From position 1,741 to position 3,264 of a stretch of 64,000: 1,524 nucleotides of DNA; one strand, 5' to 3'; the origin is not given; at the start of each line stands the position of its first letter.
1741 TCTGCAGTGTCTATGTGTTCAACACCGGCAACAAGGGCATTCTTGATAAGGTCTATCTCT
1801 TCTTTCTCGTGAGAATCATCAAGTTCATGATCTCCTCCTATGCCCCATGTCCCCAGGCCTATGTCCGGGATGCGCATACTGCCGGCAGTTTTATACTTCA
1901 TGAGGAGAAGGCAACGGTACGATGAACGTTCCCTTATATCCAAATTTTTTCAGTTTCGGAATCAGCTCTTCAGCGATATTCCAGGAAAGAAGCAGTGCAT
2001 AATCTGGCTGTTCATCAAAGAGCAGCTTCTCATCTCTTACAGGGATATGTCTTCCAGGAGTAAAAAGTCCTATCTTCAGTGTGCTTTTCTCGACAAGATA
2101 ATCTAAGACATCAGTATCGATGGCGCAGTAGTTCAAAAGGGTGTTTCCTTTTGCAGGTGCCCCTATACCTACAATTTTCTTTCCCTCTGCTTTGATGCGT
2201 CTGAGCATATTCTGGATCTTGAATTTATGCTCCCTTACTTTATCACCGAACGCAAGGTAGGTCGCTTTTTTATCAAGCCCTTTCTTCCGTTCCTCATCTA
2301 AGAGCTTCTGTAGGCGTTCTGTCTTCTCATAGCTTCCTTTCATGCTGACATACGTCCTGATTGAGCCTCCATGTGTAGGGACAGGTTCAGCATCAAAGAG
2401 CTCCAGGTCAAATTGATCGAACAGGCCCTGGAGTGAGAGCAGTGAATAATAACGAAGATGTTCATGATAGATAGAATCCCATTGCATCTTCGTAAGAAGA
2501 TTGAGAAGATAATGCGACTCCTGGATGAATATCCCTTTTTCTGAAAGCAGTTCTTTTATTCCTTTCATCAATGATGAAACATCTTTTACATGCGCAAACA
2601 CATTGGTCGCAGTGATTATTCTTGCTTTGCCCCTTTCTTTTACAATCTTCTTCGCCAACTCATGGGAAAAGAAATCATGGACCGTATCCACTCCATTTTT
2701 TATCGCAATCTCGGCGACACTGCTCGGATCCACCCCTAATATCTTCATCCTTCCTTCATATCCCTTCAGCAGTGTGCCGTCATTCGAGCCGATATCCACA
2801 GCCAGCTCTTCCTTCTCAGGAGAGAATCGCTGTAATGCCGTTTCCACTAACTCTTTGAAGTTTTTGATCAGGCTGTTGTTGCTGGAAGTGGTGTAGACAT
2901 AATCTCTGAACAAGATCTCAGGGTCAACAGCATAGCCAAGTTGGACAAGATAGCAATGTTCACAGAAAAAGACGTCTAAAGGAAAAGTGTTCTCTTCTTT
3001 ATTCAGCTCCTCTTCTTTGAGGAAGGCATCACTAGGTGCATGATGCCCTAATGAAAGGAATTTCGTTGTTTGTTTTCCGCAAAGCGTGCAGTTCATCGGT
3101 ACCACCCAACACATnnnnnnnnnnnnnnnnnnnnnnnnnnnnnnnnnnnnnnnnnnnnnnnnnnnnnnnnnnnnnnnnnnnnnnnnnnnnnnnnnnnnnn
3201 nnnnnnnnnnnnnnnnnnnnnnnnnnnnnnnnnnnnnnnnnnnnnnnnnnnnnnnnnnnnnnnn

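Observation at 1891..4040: NDP-hexose C-methyltransferase operon (SDR, C-methyltransferase, aldo/keto reductase): a predicted branched-chain C-methyl sugar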

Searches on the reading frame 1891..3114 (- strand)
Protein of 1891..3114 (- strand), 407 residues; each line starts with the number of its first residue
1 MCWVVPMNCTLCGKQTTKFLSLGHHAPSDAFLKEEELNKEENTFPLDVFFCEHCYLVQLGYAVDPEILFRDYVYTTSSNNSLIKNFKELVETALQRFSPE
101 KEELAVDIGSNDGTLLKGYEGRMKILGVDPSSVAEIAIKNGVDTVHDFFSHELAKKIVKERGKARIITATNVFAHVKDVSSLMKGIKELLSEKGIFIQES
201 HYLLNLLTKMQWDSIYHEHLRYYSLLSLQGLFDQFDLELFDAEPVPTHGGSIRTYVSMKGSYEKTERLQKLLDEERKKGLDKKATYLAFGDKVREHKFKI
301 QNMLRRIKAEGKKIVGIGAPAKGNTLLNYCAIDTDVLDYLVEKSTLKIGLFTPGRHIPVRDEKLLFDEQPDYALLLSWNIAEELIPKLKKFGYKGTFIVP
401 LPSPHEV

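Call 3: search_protein_families(library=pfam, proteins=[window:1891-3114:-], max_evalue=0.001)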
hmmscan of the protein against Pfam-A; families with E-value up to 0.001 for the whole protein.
window:1891-3114:- (407 aa): 4 families
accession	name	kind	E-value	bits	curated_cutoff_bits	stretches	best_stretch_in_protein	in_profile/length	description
PF08484.17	Methyltransf_14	-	3.2e-51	173.7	23.5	1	246-402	1-160/160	C-methyltransferase C-terminal domain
PF08421.16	Methyltransf_13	-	2.2e-20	73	31.3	1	9-69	1-62/62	Putative zinc binding domain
PF13489.12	Methyltransf_23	-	6.5e-17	62.2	27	1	88-239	7-161/164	Methyltransferase domain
PF08242.18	Methyltransf_12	-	1.3e-05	26.3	30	1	106-196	1-98/98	Methyltransferase domain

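Call 4: search_protein_families(library=ncbifam, proteins=[window:1891-3114:-], max_evalue=0.001)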
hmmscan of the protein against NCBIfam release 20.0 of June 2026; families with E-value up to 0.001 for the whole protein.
window:1891-3114:- (407 aa): 0 families

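Call 5: search_solved_structures(query=window:1891-3114:-, max_evalue=0.001, show_alignments=2)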
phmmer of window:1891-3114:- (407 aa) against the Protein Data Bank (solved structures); distinct sequences matched with E-value up to 0.001: 10.
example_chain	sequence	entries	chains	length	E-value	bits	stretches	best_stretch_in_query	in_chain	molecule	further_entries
4rv9_A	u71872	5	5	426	2.8e-85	290.3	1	8-405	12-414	D-mycarose 3-C-methyltransferase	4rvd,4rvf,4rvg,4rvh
3ndi_A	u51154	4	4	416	2.2e-70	241.3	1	6-405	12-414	Methyltransferase | TcaB9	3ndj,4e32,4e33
4e31_A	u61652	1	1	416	4.7e-70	240.2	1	6-405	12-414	TcaB9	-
4e2y_A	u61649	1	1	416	5.7e-70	239.9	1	6-405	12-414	TcaB9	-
4e2x_A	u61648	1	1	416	7.9e-70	239.5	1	6-405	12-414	TcaB9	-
5t6b_A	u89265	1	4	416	1.3e-69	238.8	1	5-405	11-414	Sugar 3-C-methyl transferase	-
5t64_A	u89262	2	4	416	1.3e-69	238.7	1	5-399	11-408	Sugar 3-C-methyl transferase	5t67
4e2z_A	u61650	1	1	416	2.1e-69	238.1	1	6-405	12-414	TcaB9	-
4e2w_A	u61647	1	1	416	2.1e-69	238.1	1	6-405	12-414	TcaB9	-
4e30_A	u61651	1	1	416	5.4e-69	236.7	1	6-405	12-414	TcaB9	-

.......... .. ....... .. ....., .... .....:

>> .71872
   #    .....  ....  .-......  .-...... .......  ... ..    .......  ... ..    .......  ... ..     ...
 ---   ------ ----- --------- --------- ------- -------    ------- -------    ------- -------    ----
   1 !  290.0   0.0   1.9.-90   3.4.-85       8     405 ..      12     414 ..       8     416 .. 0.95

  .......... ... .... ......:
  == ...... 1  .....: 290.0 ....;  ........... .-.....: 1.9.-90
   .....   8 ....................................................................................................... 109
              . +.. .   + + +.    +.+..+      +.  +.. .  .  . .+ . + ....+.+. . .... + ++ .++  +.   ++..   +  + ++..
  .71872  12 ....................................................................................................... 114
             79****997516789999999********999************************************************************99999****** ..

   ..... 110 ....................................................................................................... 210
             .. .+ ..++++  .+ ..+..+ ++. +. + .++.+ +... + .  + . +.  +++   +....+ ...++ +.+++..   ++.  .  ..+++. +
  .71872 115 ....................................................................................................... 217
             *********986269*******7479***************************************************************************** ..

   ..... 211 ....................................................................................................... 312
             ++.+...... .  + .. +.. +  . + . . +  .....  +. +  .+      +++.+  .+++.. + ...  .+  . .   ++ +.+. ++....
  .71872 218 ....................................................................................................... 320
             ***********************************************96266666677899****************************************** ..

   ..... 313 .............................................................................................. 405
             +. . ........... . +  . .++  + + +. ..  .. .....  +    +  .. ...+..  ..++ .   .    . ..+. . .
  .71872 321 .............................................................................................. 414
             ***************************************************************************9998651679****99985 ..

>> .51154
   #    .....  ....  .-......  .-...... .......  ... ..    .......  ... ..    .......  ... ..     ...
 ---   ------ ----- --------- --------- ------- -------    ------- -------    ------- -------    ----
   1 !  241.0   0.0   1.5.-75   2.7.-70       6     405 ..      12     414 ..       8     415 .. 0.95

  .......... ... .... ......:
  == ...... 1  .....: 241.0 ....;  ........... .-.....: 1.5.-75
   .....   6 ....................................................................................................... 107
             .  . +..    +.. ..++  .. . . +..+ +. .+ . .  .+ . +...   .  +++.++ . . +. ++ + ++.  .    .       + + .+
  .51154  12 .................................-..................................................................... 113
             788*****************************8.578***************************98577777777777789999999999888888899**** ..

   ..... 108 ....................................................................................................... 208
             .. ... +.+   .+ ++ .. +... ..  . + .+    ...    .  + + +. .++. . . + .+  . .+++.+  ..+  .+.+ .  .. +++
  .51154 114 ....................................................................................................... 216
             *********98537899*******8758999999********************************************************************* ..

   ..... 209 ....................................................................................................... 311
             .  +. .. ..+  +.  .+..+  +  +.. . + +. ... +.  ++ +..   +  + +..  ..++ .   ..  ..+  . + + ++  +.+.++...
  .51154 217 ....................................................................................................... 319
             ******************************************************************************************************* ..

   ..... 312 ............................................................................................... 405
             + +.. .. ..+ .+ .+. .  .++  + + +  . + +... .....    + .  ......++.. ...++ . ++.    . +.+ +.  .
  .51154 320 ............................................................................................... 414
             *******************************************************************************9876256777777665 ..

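Call 6: find_homologous_proteins(query=window:1891-3114:-)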
Query window:1891-3114:- (407 aa): 8000 proteins with E <= 0.001 among 8000 candidates; the best 120 are listed.
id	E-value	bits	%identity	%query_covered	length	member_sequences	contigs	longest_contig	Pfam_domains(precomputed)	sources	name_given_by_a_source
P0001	5.5e-268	907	100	99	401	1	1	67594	PF13489.13,PF08421.17,PF08484.18,PF08242.19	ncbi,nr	ncbi:class I SAM-dependent methyltransferase [Candidatus Woesearchaeota archaeon]|nr:class I SAM-dep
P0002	2.0e-180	619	67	98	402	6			PF13489.13,PF08421.17,PF08484.18,PF08242.19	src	-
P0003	8.5e-177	607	65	99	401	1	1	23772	PF13489.13,PF08421.17,PF08484.18,PF08242.19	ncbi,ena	-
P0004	2.3e-176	605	68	99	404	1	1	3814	PF13489.13,PF08421.17,PF08484.18,PF08242.19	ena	-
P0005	2.7e-168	579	65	99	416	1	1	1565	PF13489.13,PF08421.17,PF08484.18,PF08242.19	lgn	-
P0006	7.0e-167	574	63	98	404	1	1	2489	PF13489.13,PF08421.17,PF08484.18,PF08242.19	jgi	-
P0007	2.1e-166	572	64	99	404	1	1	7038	PF13489.13,PF08421.17,PF08484.18,PF08242.19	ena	-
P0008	1.2e-165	570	65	99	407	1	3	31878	PF13489.13,PF08421.17,PF08484.18,PF08242.19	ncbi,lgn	-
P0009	5.2e-164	565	62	99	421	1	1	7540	PF13489.13,PF08421.17,PF08484.18,PF08241.19,PF08242.19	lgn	-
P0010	1.1e-163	563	63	99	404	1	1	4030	PF13489.13,PF08421.17,PF08484.18,PF08242.19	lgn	-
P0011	3.6e-163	562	62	98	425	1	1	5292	PF13489.13,PF08421.17,PF08484.18,PF08241.19,PF08242.19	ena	-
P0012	1.7e-162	560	62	98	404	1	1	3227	PF13489.13,PF08421.17,PF08484.18,PF08242.19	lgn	-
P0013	1.2e-161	557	63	99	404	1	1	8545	PF13489.13,PF08421.17,PF08484.18,PF08242.19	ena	-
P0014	1.9e-161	556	63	99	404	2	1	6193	PF13489.13,PF08421.17,PF08484.18,PF08242.19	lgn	-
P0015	7.8e-161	554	62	99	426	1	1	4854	PF13489.13,PF08421.17,PF08484.18,PF08242.19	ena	-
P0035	2.4e-148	513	57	98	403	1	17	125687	PF13489.13,PF08421.17,PF08484.18,PF08241.19,PF08242.19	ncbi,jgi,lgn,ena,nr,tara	ncbi:methyltransferase [Candidatus Woesearchaeota archaeon]|jgi:SAM-dependent methyltransferase|nr:m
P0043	2.1e-146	507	56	97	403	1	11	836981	PF13489.13,PF08421.17,PF08484.18,PF08241.19,PF08242.19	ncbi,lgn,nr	ncbi:MAG: class I SAM-dependent methyltransferase [Candidatus Niyogibacteria bacterium]|nr:MAG: clas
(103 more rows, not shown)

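Call 7: find_encoding_contigs(protein=P0001, flank=10000, max_places=3)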
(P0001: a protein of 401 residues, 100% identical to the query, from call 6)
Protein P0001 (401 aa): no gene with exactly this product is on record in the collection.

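Call 8: find_encoding_contigs(protein=P0035, flank=10000, max_places=4)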
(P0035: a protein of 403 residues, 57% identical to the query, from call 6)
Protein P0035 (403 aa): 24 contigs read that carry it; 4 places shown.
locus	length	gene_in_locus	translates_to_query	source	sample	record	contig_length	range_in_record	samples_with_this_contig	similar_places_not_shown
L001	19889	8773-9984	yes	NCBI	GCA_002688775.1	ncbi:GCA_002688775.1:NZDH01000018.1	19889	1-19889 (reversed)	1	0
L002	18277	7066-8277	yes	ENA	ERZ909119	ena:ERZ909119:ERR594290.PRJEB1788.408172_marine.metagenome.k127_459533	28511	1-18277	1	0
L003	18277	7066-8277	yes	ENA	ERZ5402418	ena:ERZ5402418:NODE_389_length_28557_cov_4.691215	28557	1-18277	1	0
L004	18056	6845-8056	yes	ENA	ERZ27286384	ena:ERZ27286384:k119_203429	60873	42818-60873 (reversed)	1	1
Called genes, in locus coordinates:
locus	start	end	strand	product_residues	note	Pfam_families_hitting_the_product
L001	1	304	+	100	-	?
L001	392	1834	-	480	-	PF01943:Polysacc_synt, PF13440:Polysacc_synt_3, PF03023:MurJ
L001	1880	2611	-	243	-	PF13847:Methyltransf_31 (weak), PF08241:Methyltransf_11, PF13649:Methyltransf_25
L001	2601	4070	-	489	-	PF13231:PMT_2, PF02366:PMT (weak)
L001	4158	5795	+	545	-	PF13231:PMT_2 (weak)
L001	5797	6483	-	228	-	-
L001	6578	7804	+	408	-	PF01210:NAD_Gly3P_dh_N (faint), PF03446:NAD_binding_2, PF03721:UDPG_MGDP_dh_N, PF03807:F420_oxidored (faint), PF00984:UDPG_MGDP_dh, PF03720:UDPG_MGDP_dh_C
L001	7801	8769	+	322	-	PF00106:adh_short (weak), PF01073:3Beta_HSD, PF01370:Epimerase, PF04321:RmlD_sub_bind, PF08659:KR (weak), PF13460:NAD_binding_10 (weak), PF16363:GDP_Man_Dehyd, PF02719:Polysacc_synt_2, +1 more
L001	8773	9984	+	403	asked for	PF08421:Methyltransf_13, PF13489:Methyltransf_23, PF08241:Methyltransf_11 (weak), PF08242:Methyltransf_12, PF08484:Methyltransf_14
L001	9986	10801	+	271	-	PF00248:Aldo_ket_red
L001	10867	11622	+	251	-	PF00535:Glycos_transf_2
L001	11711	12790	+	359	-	PF01073:3Beta_HSD, PF01370:Epimerase, PF02719:Polysacc_synt_2 (faint), PF16363:GDP_Man_Dehyd, PF07993:NAD_binding_4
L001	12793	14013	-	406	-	PF08421:Methyltransf_13, PF13489:Methyltransf_23, PF08241:Methyltransf_11, PF08242:Methyltransf_12, PF13649:Methyltransf_25 (weak), PF13847:Methyltransf_31 (weak), PF08484:Methyltransf_14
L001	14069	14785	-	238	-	PF13641:Glyco_tranf_2_3 (weak), PF00535:Glycos_transf_2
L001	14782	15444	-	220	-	PF00535:Glycos_transf_2, PF10111:Glyco_tranf_2_2, PF13641:Glyco_tranf_2_3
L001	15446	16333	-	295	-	PF01073:3Beta_HSD, PF01370:Epimerase, PF02719:Polysacc_synt_2, PF04321:RmlD_sub_bind, PF07993:NAD_binding_4, PF13460:NAD_binding_10 (weak), PF16363:GDP_Man_Dehyd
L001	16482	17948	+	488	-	-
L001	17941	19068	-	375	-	PF00534:Glycos_transf_1, PF13692:Glyco_trans_1_4, PF13524:Glyco_trans_1_2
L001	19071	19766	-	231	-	PF00535:Glycos_transf_2, PF10111:Glyco_tranf_2_2 (weak), PF13641:Glyco_tranf_2_3 (weak)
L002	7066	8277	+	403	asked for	PF08421:Methyltransf_13, PF13489:Methyltransf_23, PF08241:Methyltransf_11 (weak), PF08242:Methyltransf_12, PF08484:Methyltransf_14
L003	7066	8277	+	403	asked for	PF08421:Methyltransf_13, PF13489:Methyltransf_23, PF08241:Methyltransf_11 (weak), PF08242:Methyltransf_12, PF08484:Methyltransf_14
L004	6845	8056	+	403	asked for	PF08421:Methyltransf_13, PF13489:Methyltransf_23, PF08241:Methyltransf_11 (weak), PF08242:Methyltransf_12, PF08484:Methyltransf_14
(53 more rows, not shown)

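Call 9: find_encoding_contigs(protein=P0043, flank=10000, max_places=3)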
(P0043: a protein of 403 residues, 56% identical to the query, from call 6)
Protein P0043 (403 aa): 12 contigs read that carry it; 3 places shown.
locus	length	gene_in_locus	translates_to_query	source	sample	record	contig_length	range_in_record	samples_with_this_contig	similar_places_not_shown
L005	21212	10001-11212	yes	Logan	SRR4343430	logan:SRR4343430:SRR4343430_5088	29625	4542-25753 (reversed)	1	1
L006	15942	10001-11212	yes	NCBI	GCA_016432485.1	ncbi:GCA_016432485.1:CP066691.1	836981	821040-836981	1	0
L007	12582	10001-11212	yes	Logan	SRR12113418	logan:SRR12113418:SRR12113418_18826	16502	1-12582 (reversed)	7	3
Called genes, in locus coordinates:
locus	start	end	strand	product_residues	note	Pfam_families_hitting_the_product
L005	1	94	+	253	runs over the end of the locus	PF13641:Glyco_tranf_2_3 (weak), PF00535:Glycos_transf_2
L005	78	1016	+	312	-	PF01073:3Beta_HSD, PF01370:Epimerase, PF02719:Polysacc_synt_2, PF04321:RmlD_sub_bind, PF05368:NmrA, PF07993:NAD_binding_4 (faint), PF16363:GDP_Man_Dehyd, PF13460:NAD_binding_10 (weak)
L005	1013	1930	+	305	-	PF01073:3Beta_HSD, PF01370:Epimerase, PF02719:Polysacc_synt_2, PF04321:RmlD_sub_bind, PF05368:NmrA, PF07993:NAD_binding_4 (faint), PF13460:NAD_binding_10, PF16363:GDP_Man_Dehyd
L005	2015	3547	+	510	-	PF02310:B12-binding, PF04055:Radical_SAM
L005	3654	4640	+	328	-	PF00288:GHMP_kinases_N, PF08544:GHMP_kinases_C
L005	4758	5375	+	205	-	-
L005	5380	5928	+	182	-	PF00702:Hydrolase, PF13419:HAD_2, PF13242:Hydrolase_like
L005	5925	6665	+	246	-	PF00923:TAL_FSA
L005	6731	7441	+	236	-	PF05148:Methyltransf_8 (weak), PF08241:Methyltransf_11, PF01209:Ubie_methyltran (faint), PF13489:Methyltransf_23 (weak), PF13649:Methyltransf_25 (weak), PF13847:Methyltransf_31 (weak)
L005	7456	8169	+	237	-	PF13489:Methyltransf_23, PF08241:Methyltransf_11 (weak), PF08242:Methyltransf_12, PF13649:Methyltransf_25 (weak)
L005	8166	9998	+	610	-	-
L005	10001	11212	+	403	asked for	PF08421:Methyltransf_13, PF13489:Methyltransf_23, PF08241:Methyltransf_11 (weak), PF08242:Methyltransf_12, PF08484:Methyltransf_14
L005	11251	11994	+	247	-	PF00248:Aldo_ket_red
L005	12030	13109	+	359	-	PF01370:Epimerase, PF04321:RmlD_sub_bind, PF16363:GDP_Man_Dehyd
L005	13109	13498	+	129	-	-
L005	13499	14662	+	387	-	PF13439:Glyco_transf_4, PF00534:Glycos_transf_1, PF13692:Glyco_trans_1_4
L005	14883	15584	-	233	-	-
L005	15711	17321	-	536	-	PF05159:Capsule_synth (faint)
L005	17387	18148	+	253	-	PF00977:His_biosynth, PF02581:TMP-TENI (faint), PF05690:ThiG (faint), PF03060:NMO (faint)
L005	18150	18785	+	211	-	PF00117:GATase, PF07685:GATase_3 (weak), PF01174:SNO (faint), PF07722:Peptidase_C26 (faint)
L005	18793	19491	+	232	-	PF01209:Ubie_methyltran, PF01739:CheR (faint), PF13489:Methyltransf_23, PF13847:Methyltransf_31, PF08241:Methyltransf_11, PF08242:Methyltransf_12, PF13649:Methyltransf_25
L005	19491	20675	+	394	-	-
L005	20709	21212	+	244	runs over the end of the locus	PF02348:CTP_transf_3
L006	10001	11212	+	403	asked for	PF08421:Methyltransf_13, PF13489:Methyltransf_23, PF08241:Methyltransf_11 (weak), PF08242:Methyltransf_12, PF08484:Methyltransf_14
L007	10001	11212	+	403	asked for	PF08421:Methyltransf_13, PF13489:Methyltransf_23, PF08241:Methyltransf_11 (weak), PF08242:Methyltransf_12, PF08484:Methyltransf_14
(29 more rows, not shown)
